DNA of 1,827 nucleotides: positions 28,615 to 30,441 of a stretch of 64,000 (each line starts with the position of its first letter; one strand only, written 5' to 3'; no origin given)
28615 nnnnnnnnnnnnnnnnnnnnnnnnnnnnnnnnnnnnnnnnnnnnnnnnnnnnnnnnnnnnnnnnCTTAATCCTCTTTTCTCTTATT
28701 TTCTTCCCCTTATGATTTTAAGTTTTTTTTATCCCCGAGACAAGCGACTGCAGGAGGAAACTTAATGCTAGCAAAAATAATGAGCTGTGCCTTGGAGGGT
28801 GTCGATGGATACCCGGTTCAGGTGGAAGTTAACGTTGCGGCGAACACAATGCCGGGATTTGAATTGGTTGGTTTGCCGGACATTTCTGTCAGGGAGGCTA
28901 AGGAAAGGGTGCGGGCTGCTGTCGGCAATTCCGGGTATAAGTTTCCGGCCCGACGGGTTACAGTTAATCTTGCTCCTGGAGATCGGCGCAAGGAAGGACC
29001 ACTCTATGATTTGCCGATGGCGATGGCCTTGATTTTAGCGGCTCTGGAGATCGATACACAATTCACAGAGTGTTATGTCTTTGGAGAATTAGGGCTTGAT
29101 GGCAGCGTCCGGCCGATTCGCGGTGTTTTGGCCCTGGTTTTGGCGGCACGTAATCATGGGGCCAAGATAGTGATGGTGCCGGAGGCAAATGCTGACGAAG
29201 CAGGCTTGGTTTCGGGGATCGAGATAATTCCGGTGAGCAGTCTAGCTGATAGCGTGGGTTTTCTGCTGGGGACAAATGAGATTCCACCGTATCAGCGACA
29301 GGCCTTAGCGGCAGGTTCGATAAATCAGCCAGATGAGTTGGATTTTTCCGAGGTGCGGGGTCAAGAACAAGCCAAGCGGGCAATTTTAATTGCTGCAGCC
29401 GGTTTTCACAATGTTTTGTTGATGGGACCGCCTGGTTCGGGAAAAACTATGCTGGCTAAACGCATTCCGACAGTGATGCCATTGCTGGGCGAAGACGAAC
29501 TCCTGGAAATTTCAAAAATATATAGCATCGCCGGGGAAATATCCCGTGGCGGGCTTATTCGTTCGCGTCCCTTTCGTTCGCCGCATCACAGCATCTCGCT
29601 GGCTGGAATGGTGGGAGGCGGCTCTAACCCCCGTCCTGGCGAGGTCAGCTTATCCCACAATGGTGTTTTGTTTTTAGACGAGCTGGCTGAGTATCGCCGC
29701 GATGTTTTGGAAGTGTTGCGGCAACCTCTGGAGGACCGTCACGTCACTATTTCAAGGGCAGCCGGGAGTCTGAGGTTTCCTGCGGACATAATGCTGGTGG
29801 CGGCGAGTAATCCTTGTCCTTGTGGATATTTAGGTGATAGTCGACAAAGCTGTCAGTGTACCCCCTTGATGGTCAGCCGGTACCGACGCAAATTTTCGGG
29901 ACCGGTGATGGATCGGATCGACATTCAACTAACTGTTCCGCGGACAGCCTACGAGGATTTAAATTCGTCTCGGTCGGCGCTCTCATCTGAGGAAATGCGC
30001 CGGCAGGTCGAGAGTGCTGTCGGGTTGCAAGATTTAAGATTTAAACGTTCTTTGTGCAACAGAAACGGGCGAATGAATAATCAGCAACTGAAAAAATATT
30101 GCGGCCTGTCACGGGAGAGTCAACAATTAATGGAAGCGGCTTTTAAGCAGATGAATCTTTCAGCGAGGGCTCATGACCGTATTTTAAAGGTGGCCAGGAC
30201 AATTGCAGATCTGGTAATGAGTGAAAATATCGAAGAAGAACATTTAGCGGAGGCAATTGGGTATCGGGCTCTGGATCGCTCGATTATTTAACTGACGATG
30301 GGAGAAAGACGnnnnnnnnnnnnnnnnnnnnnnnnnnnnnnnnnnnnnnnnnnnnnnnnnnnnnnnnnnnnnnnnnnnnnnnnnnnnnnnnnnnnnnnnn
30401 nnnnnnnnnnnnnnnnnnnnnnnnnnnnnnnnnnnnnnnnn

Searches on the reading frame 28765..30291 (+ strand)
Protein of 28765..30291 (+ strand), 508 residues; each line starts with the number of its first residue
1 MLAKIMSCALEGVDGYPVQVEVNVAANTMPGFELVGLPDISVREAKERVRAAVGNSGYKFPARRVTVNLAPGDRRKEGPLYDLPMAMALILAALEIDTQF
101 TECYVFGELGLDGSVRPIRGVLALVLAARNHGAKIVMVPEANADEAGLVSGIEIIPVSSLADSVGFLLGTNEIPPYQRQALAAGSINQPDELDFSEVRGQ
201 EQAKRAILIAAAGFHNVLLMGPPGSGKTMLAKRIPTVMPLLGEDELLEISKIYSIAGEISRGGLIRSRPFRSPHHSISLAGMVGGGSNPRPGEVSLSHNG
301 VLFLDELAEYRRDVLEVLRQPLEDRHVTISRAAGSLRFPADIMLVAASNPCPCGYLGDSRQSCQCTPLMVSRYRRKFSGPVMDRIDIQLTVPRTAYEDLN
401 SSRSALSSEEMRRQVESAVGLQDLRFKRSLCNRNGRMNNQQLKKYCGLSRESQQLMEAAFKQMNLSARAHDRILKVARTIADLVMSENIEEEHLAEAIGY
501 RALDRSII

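Call 36: find_encoding_contigs(protein=window:28765-30291:+, flank=10000, max_places=1)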
Protein window:28765-30291:+ (508 aa): 2 contigs read that carry it; 1 place shown.
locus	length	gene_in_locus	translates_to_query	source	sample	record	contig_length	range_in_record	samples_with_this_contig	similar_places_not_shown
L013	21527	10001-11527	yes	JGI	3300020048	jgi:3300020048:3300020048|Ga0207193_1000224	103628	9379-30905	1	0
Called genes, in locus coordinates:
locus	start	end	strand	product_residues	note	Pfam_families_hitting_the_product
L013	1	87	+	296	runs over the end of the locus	PF02653:BPD_transp_2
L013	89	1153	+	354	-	PF02653:BPD_transp_2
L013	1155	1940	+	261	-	PF00005:ABC_tran, PF13304:AAA_21 (faint), PF12399:BCA_ABC_TP_C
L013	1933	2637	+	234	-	PF00005:ABC_tran, PF13304:AAA_21 (faint)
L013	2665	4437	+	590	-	PF00989:PAS, PF08448:PAS_4 (weak), PF13188:PAS_8, PF13426:PAS_9, PF00158:Sigma54_activat, PF14532:Sigma54_activ_2, PF07728:AAA_5 (weak), PF25601:AAA_lid_14, +2 more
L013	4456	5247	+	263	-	PF00106:adh_short, PF08659:KR (weak), PF13561:adh_short_C2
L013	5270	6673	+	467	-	PF02347:GDC-P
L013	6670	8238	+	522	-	PF00266:Aminotran_5, PF21478:GcvP2_C (weak)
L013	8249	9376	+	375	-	PF01513:NAD_kinase, PF00781:DAGK_cat (weak), PF20143:NAD_kinase_C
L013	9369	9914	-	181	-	PF00857:Isochorismatase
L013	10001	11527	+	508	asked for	PF05362:Lon_C, PF13541:ChlI, PF05496:RuvB_N (faint), PF00158:Sigma54_activat (weak), PF00493:MCM (faint), PF01078:Mg_chelatase, PF07728:AAA_5 (faint), PF13335:Mg_chelatase_C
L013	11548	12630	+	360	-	PF02481:DNA_processg_A, PF17782:WHD_DprA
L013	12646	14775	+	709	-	PF01751:Toprim, PF01131:Topoisom_bac, PF01396:Zn_ribbon_Top1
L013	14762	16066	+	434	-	PF01134:GIDA, PF01266:DAO (weak), PF07992:Pyr_redox_2 (faint), PF13450:NAD_binding_8 (weak)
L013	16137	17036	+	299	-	PF02899:Phage_int_SAM_1, PF13495:Phage_int_SAM_4 (faint), PF00589:Phage_integrase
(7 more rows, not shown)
